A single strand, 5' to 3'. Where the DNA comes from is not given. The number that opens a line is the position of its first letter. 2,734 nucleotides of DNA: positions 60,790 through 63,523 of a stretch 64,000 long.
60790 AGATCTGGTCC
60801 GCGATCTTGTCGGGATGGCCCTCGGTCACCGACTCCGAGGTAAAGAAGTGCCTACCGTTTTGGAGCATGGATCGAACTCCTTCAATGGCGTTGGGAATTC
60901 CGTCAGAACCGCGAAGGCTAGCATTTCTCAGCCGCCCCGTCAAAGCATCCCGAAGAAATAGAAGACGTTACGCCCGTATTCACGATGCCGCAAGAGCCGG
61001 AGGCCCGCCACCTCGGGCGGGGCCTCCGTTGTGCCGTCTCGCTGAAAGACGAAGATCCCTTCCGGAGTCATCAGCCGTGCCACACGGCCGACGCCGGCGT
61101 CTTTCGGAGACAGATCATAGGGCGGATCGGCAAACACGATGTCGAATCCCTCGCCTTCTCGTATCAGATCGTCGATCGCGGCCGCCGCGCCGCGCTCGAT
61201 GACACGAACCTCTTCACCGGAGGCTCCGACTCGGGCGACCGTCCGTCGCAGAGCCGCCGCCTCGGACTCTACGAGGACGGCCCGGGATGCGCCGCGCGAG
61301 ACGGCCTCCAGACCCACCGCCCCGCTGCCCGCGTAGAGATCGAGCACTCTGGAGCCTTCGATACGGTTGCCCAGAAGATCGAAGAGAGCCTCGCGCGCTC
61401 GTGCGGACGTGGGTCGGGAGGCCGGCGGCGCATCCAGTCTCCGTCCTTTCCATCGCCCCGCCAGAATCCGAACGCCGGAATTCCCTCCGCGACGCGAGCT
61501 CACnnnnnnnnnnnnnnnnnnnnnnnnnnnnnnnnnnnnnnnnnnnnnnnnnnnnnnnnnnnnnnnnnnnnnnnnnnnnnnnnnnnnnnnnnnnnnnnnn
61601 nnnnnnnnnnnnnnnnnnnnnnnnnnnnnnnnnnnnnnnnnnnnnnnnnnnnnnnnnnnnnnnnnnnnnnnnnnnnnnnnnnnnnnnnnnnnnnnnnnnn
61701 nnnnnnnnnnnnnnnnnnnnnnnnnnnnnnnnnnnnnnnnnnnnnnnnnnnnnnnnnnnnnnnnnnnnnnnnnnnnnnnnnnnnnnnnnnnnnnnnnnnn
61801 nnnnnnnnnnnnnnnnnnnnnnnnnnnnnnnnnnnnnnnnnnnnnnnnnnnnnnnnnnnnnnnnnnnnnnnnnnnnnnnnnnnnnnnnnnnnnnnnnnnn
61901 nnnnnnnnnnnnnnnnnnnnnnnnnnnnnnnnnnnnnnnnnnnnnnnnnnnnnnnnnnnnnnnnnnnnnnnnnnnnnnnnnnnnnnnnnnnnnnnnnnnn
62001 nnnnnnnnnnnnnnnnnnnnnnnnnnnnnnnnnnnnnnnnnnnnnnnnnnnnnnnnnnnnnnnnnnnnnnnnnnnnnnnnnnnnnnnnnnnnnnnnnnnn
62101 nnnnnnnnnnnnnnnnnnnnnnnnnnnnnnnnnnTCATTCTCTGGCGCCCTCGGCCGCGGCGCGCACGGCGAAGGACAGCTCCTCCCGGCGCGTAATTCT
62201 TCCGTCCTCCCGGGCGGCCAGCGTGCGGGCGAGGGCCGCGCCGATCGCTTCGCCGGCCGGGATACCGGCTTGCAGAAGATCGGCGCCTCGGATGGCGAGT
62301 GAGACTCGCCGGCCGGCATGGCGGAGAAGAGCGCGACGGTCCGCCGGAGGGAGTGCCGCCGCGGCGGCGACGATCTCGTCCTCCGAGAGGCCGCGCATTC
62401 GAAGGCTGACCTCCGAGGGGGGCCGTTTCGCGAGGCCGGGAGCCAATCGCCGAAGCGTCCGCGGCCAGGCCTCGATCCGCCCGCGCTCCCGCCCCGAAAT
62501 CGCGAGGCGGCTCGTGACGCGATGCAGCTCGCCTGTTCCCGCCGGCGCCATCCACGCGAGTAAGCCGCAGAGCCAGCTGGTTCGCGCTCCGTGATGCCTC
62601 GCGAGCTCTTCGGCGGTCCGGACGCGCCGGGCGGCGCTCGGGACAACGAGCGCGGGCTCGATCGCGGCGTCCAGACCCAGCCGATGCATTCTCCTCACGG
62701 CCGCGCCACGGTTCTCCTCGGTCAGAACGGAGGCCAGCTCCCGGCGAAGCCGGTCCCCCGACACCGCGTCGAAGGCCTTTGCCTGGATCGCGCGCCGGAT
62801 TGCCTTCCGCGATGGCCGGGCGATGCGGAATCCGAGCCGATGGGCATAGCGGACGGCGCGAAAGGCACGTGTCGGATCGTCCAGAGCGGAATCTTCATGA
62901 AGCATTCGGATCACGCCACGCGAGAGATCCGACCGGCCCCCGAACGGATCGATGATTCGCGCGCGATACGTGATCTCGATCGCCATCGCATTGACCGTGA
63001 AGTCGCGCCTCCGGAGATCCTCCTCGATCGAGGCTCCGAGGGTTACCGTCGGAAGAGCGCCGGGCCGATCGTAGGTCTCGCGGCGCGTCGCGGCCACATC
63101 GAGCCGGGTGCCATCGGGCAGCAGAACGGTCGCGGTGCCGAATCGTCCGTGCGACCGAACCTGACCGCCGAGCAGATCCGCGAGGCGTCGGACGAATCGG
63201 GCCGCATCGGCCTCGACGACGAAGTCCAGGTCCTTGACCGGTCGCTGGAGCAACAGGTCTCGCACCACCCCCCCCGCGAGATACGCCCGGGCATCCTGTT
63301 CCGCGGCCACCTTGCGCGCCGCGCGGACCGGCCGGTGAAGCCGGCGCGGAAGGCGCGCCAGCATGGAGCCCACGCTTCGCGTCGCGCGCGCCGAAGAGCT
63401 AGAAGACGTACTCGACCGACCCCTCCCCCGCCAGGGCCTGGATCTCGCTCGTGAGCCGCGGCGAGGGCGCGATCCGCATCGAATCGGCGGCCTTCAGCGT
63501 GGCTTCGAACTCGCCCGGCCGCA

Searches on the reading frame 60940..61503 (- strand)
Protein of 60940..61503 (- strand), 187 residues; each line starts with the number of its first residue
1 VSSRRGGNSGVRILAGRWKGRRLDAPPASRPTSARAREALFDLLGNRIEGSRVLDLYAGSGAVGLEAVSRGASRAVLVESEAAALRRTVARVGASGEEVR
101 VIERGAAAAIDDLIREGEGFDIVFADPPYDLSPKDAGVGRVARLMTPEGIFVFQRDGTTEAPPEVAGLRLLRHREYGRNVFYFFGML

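Call 78: search_protein_families(library=pfam, max_evalue=0.00001, proteins=[window:60940-61503:-])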
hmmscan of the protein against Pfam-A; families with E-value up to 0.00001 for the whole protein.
window:60940-61503:- (187 aa): 1 family
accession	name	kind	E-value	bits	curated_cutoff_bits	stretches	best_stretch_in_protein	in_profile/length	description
PF03602.21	Cons_hypoth95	-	1.3e-42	146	24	1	11-184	1-181/182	Conserved hypothetical protein 95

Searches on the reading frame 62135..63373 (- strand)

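Call 78: search_protein_families(library=pfam, max_evalue=0.00001, proteins=[window:62135-63373:-])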
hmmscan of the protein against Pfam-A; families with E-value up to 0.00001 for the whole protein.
window:62135-63373:- (412 aa): 1 family
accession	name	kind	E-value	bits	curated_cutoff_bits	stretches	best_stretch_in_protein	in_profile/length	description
PF01743.26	PolyA_pol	-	2e-29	102.9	23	1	30-156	1-126/126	Poly A polymerase head domain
